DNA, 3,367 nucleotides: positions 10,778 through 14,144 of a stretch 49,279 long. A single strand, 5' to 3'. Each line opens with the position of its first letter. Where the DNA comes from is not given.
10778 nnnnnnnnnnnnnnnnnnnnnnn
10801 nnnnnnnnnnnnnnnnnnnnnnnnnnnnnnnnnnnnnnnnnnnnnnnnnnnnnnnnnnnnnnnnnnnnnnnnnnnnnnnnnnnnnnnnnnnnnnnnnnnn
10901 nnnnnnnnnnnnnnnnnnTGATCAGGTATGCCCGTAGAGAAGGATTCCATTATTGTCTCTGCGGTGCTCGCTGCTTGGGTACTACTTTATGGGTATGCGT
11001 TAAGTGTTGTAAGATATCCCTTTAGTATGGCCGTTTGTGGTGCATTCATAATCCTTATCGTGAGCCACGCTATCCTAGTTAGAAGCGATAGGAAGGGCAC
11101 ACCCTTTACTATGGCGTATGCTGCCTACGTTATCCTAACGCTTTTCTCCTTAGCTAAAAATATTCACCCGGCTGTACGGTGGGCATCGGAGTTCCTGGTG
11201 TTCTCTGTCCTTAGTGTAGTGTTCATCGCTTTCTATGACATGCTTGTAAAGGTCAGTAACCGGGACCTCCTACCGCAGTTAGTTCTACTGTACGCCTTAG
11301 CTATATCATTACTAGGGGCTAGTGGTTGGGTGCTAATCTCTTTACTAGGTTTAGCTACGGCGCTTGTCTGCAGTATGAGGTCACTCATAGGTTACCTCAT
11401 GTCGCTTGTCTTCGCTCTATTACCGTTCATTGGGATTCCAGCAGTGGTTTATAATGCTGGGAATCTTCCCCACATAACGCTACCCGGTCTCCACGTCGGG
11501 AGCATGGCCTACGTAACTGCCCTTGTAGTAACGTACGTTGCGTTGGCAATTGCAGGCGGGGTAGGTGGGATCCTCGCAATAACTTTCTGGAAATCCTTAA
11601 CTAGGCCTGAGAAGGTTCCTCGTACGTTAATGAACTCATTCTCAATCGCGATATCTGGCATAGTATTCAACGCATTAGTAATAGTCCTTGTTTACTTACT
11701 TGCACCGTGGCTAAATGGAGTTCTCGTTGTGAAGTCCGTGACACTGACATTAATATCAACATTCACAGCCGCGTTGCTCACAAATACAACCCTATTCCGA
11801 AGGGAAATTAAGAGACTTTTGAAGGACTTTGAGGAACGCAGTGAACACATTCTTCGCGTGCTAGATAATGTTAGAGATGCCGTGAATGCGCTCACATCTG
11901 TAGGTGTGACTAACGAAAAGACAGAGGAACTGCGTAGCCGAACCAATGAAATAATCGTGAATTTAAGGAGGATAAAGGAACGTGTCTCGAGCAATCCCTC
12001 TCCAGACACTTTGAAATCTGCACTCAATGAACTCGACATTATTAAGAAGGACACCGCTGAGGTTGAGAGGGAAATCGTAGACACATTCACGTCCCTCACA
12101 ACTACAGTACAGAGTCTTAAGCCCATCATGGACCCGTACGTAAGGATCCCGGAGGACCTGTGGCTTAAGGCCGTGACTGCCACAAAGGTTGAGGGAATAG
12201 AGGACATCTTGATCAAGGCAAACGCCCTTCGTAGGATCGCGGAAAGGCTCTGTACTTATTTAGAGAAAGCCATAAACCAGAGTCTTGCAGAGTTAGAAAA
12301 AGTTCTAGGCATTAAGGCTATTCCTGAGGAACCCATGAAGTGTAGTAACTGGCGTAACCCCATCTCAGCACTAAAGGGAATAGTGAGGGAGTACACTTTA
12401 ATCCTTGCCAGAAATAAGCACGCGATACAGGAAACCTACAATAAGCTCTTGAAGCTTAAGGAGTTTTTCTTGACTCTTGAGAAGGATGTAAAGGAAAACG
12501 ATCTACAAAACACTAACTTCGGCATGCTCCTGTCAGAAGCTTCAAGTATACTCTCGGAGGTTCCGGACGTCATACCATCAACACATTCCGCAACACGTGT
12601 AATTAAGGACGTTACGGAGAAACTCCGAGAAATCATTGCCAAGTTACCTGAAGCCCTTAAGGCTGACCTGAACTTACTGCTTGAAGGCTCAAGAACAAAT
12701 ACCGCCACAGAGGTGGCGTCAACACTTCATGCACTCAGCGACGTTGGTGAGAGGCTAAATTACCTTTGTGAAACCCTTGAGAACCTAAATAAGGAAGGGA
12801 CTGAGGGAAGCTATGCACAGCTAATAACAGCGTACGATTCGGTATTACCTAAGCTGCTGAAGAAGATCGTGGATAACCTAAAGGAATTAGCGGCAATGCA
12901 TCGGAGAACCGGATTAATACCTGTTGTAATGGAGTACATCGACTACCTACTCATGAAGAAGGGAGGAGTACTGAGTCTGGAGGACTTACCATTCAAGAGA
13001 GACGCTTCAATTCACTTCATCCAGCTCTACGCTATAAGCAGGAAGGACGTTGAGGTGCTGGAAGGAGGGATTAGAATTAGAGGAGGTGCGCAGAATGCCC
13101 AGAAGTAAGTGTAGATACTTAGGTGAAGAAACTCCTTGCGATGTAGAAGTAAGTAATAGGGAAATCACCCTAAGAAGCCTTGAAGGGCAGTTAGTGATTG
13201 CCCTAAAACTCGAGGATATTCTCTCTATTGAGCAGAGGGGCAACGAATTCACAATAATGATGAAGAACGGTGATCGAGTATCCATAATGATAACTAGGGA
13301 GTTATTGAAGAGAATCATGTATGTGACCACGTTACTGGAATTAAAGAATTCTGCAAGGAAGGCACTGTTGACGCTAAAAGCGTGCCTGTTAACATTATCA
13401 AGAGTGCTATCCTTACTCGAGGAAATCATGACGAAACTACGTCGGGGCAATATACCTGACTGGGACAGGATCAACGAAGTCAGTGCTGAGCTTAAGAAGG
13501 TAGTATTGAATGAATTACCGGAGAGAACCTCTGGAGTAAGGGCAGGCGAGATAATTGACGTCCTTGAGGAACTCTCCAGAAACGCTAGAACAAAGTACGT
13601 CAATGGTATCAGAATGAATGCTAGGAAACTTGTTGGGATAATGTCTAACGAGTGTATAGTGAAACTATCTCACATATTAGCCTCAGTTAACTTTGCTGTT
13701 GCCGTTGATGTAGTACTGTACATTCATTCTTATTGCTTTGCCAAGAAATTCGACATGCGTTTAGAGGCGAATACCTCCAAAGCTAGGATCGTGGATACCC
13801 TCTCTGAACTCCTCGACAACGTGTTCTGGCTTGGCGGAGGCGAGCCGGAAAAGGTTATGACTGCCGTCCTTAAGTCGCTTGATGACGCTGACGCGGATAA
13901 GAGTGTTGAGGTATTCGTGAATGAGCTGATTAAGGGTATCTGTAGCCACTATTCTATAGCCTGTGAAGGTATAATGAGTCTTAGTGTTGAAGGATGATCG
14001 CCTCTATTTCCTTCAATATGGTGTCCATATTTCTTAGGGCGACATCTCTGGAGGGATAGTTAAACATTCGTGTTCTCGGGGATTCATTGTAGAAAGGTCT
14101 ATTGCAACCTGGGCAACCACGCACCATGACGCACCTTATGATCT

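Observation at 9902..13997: Tightly coupled three-gene operon of unrecognisable proteins (top candidate for an undescribed system)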

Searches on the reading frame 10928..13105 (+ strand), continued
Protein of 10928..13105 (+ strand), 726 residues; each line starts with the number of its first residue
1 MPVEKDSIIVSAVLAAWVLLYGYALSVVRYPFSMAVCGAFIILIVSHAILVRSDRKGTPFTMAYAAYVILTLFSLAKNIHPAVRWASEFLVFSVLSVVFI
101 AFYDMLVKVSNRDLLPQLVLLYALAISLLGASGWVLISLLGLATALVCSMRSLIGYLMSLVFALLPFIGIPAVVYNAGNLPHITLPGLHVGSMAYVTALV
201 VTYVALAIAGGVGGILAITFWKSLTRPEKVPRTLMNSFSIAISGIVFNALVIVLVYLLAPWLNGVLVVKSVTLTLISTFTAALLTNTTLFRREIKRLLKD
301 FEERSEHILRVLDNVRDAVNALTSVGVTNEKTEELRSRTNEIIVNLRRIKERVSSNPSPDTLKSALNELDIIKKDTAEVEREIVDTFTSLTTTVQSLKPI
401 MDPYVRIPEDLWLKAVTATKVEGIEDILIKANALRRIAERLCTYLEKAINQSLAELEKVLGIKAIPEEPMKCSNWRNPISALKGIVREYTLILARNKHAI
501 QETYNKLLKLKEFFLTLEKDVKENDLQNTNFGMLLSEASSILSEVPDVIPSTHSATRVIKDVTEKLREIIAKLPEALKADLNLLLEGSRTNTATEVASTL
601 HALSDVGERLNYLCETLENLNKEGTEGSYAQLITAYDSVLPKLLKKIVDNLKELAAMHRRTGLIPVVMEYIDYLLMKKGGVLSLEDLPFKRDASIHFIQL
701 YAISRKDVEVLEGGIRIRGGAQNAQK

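Call 83: list_cluster_members(proteins=[P0003, P0011, P0017, P0023, P0031, P0041, P0042, P0043, P0046, P0053])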
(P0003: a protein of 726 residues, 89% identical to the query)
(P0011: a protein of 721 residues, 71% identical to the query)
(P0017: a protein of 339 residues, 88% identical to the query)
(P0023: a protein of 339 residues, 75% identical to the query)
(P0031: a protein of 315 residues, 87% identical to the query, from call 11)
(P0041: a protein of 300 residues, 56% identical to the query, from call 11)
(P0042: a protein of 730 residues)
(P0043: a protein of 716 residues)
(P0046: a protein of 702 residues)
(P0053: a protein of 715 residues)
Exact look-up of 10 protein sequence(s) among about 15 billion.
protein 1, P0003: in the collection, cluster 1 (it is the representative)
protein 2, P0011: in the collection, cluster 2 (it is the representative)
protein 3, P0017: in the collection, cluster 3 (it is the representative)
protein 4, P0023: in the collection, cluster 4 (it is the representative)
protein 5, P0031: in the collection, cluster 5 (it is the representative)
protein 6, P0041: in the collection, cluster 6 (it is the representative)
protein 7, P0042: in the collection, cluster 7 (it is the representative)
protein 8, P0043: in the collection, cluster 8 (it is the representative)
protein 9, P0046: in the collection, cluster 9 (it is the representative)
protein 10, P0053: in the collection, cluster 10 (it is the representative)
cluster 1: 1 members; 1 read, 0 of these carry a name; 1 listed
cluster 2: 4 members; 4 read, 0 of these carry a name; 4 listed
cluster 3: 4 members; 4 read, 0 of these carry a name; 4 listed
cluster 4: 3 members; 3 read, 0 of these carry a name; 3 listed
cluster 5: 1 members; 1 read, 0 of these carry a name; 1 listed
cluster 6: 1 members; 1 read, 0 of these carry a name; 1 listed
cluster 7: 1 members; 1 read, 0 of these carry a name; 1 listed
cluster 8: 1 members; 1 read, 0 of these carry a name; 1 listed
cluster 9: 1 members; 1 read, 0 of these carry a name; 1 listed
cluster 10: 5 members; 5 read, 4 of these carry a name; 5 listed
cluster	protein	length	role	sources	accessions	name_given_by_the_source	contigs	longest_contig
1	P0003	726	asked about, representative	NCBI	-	-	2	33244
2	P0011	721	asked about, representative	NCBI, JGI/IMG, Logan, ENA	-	-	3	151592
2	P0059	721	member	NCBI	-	-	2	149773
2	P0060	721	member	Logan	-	-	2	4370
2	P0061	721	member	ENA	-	-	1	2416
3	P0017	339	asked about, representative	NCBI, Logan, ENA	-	-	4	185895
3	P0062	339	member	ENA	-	-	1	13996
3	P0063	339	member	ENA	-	-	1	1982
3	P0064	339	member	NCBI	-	-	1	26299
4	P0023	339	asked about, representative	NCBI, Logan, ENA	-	-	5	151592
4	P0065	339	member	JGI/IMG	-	-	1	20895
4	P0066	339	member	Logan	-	-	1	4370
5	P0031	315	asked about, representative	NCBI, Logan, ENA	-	-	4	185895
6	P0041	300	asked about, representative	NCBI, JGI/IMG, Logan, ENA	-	-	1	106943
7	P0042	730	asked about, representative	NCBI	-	-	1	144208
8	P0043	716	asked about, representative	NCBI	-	-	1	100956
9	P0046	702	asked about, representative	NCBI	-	-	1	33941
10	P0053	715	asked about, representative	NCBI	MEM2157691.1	MAG: hypothetical protein QXO72_01590 [Sulfolobales archaeon]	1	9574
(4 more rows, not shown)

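Call 86: list_cluster_members(proteins=[P0044, P0045, P0047, P0048, P0049, P0051, P0052, P0054, P0057, P0058])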
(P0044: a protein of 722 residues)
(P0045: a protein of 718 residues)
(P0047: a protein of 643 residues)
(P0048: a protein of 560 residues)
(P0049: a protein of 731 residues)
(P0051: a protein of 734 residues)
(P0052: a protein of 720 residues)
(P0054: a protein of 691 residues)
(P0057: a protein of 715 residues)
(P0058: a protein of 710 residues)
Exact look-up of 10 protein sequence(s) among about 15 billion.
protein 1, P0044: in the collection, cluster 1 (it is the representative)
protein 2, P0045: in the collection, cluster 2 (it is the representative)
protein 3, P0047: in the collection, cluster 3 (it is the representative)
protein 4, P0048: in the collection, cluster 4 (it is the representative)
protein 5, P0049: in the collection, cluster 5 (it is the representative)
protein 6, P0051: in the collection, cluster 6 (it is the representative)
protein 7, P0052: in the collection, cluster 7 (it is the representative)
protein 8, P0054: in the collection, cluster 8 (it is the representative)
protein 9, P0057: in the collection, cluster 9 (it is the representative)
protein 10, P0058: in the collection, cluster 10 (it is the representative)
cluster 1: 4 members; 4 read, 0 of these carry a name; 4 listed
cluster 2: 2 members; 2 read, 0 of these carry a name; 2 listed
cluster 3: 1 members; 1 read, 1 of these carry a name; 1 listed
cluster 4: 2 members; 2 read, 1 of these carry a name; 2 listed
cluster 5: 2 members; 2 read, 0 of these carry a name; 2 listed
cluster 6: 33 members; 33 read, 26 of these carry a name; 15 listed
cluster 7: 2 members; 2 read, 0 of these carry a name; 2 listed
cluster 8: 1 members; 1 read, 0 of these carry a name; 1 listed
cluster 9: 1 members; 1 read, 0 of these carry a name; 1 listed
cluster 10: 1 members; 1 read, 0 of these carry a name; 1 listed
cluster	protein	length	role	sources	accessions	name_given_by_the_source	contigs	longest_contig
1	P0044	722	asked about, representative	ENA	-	-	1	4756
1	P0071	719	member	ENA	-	-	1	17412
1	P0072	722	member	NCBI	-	-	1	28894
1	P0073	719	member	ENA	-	-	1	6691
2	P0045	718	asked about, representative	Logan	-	-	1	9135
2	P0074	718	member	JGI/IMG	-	-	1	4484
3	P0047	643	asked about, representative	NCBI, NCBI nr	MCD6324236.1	MAG: hypothetical protein J7L55_03920, partial [Desulfurococcales archaeon] | hypothetical protein [Desulfurococcales archaeon]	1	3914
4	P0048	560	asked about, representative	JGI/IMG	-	hypothetical protein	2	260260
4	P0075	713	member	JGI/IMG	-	-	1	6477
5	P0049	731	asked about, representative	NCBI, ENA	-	-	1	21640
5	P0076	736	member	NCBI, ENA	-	-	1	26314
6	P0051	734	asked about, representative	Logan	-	-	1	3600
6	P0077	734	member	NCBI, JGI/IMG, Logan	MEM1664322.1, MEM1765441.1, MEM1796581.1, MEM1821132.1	MAG: hypothetical protein QXL29_03610 [Zestosphaera sp.]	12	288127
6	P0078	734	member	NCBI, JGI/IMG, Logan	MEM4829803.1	MAG: hypothetical protein QW417_03055 [Zestosphaera sp.]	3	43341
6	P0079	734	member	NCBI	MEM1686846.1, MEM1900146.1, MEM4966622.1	MAG: hypothetical protein QXN90_06290 [Zestosphaera sp.]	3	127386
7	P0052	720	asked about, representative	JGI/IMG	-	-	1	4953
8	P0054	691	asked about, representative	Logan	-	-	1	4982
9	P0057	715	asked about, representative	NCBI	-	-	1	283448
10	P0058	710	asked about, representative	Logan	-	-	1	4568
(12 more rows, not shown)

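Call 90: find_encoding_contigs(protein=P0077, flank=9000, max_places=2)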
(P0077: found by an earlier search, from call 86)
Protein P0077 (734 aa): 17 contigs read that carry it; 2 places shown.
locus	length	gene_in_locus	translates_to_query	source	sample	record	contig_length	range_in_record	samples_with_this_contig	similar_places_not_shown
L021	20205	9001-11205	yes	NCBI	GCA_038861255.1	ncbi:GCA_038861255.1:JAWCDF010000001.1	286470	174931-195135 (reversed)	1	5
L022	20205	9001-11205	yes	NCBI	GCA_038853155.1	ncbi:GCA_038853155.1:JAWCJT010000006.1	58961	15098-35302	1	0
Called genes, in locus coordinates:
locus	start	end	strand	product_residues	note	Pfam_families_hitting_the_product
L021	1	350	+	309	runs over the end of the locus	PF02653:BPD_transp_2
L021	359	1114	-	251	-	PF10609:ParA, PF13614:AAA_31 (weak), PF01656:CbiA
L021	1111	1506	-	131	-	PF01155:HypA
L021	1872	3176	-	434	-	PF01554:MatE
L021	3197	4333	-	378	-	PF01924:HypD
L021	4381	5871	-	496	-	PF09910:DUF2139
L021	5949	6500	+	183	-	-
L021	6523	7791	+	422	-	PF00266:Aminotran_5, PF01041:DegT_DnrJ_EryC1, PF01053:Cys_Met_Meta_PP (weak)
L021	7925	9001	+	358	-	-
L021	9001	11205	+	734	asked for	-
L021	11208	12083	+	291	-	-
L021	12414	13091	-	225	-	PF00702:Hydrolase, PF12710:HAD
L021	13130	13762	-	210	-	PF01558:POR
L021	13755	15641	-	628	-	PF01855:POR_N, PF02775:TPP_enzyme_C, PF12838:Fer4_7 (faint), PF13237:Fer4_10 (weak), PF14697:Fer4_21 (weak), PF00037:Fer4 (weak)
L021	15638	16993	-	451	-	PF02629:CoA_binding, PF13380:CoA_binding_2, PF13607:Succ_CoA_lig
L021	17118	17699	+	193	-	PF00156:Pribosyltran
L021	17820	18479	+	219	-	PF13483:Lactamase_B_3, PF12706:Lactamase_B_2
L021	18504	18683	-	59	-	PF01402:RHH_1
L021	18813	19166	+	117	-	PF07878:RHH_5 (weak)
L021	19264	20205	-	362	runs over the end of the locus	PF00579:tRNA-synt_1b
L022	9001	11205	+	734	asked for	-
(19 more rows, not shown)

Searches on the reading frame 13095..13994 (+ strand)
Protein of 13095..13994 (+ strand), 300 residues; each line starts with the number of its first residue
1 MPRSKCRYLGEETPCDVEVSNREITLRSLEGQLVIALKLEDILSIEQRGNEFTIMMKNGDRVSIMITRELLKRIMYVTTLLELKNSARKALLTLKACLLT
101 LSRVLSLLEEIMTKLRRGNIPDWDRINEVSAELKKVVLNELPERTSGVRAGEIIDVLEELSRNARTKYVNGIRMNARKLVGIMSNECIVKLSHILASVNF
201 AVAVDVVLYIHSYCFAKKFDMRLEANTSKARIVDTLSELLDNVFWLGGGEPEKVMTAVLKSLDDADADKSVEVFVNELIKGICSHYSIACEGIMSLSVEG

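Call 6: search_protein_families(library=pfam, proteins=[window:13095-13994:+], max_evalue=1)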
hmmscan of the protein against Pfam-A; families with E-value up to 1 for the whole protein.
window:13095-13994:+ (300 aa): 1 family
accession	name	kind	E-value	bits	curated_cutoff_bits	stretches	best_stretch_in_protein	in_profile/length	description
PF22783.1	BapA_N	-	0.014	15.6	27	1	33-64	30-61/123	BapA, prefix-like domain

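Call 7: search_protein_families(library=ncbifam, proteins=[window:13095-13994:+], max_evalue=1)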
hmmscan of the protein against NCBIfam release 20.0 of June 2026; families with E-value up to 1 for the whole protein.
window:13095-13994:+ (300 aa): 5 families
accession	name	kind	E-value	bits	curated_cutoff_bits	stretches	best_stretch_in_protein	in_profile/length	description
NF033677.1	biofilm_BapA_N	domain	0.0042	16.9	35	1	34-64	29-59/64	BapA prefix-like domain-containing protein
NF002301.0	PRK01222.2-1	equivalog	0.029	13.9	232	1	163-202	41-80/217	phosphoribosylanthranilate isomerase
TIGR03468.1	HpnG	hypoth_equivalog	0.036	13.6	187.1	1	55-97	170-212/212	hopanoid-associated phosphorylase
TIGR01070.1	mutS1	equivalog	0.089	11.1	641.7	1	39-156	297-420/840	DNA mismatch repair protein MutS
NF040520.1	Ig_like_BLP2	equivalog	0.22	9.6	750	1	35-63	33-61/730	Ig-like repeat protein Blp2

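Call 8: search_protein_families(library=padloc, proteins=[window:13095-13994:+], max_evalue=1)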
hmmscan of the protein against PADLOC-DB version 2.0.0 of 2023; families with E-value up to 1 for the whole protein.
window:13095-13994:+ (300 aa): 0 families

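Call 11: find_homologous_proteins(query=window:13095-13994:+)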
Query window:13095-13994:+ (300 aa): 14 proteins with E <= 0.001 among 2995 candidates.
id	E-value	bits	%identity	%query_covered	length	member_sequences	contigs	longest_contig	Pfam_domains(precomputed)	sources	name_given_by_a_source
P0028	5.8e-187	638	100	100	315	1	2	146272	-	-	-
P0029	1.4e-165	567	89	100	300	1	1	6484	-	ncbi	-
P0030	1.2e-164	564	89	100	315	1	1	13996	-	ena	-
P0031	9.0e-160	548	87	100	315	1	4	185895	-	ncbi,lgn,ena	-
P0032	2.0e-155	534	82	100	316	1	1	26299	-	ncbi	-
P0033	3.0e-151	520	82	97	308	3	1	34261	-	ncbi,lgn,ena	-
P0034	7.3e-147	506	80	97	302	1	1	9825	-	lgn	-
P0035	2.6e-140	485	76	99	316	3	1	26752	-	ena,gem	-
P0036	2.2e-138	478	73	98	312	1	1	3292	-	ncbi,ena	-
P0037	5.8e-137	474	76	99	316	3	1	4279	-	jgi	-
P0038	2.9e-132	458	71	100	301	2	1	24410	-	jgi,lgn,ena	-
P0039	1.4e-128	446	69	97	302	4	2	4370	-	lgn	-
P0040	3.7e-122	425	65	96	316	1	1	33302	-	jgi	-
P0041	5.1e-99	349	56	99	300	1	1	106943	-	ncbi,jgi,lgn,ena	-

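Call 21: search_solved_structures(query=A3, max_evalue=10)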
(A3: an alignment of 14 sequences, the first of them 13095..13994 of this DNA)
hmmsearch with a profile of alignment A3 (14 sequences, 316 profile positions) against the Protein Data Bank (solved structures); distinct sequences matched with E-value up to 10: 0.

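Call 45: search_protein_families(library=pfam, alignment_id=A6, max_evalue=0.1)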
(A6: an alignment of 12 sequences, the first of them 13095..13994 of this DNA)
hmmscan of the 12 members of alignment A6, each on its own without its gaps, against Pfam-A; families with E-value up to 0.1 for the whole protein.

A. member 1, window:13095-13994:+ (300 aa): 1 family
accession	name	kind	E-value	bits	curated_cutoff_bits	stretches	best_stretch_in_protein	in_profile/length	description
PF22783.1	BapA_N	-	0.014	15.6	27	1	33-64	30-61/123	BapA, prefix-like domain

B. families by the number of members that match (of 12 scanned): 6 families
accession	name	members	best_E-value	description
PF22783.1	BapA_N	6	0.00016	BapA, prefix-like domain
PF02800.25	Gp_dh_C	1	0.0012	Glyceraldehyde 3-phosphate dehydrogenase, C-terminal domain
PF15606.11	Ntox34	1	0.015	Bacterial toxin 34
PF01149.29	Fapy_DNA_glyco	1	0.019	Formamidopyrimidine-DNA glycosylase N-terminal domain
PF16592.10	Cas9_REC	1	0.035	REC lobe of CRISPR-associated endonuclease Cas9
PF16088.10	BORCS7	1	0.049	BLOC-1-related complex sub-unit 7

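Call 48: search_solved_structures(query=A6, max_evalue=10)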
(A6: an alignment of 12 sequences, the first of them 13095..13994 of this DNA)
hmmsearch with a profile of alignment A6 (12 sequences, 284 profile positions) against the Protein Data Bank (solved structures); distinct sequences matched with E-value up to 10: 2.
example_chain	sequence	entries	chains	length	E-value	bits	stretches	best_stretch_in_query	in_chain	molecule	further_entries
3mes_A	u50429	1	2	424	0.11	14.9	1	88-154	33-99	Choline kinase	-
9m08_C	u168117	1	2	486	0.61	12.4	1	188-237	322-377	histidine kinase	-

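Call 52: search_protein_families(library=phrogs, proteins=[window:13095-13994:+], max_evalue=0.01)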
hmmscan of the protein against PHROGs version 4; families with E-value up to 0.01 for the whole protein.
window:13095-13994:+ (300 aa): 0 families

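Call 81: search_solved_structures(query=A10, max_evalue=10)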
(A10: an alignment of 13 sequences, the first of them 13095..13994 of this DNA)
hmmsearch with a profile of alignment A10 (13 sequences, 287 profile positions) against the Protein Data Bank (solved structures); distinct sequences matched with E-value up to 10: 22.
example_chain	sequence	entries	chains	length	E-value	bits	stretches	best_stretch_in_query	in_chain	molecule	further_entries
2lfo_A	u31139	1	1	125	0.058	15.8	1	8-44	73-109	Fatty acid-binding protein, liver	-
1mvg_A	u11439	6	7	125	0.072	15.5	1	8-44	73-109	Liver basic Fatty Acid Binding Protein | Fatty acid-binding protein | Fatty acid-binding protein, liver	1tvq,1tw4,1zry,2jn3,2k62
7o0j_A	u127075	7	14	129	0.081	15.3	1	8-44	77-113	Fatty acid-binding protein, liver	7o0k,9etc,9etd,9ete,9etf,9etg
3mes_A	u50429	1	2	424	0.24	13.7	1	89-143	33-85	Choline kinase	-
6egc_A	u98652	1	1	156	0.31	13.4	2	99-157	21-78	SC_2L4HC2_23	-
9nze_A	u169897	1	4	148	0.38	13.1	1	128-175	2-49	De novo designed protein, EPIC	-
4jtv_B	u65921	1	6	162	0.4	13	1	82-161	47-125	Hemagglutinin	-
4ju0_B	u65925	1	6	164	0.41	13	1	82-161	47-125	Hemagglutinin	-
4jtx_B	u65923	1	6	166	0.42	13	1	82-161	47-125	Hemagglutinin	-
9nzg_A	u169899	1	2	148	0.48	12.8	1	128-175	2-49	De novo designed protein, EPIC Q51N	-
9cc5_A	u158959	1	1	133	0.51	12.7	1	215-281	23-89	Amylin-NHO-22 Binder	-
3ztn_B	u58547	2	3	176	0.56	12.6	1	82-161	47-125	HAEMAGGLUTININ | Hemagglutinin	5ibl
3lzg_B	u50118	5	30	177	0.57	12.5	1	82-161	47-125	Hemagglutinin, HA2 SUBUNIT | Hemagglutinin HA2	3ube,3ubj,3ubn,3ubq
3al4_B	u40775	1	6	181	0.58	12.5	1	82-161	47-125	Hemagglutinin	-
4eda_B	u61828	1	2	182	0.6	12.5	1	82-161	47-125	Hemagglutinin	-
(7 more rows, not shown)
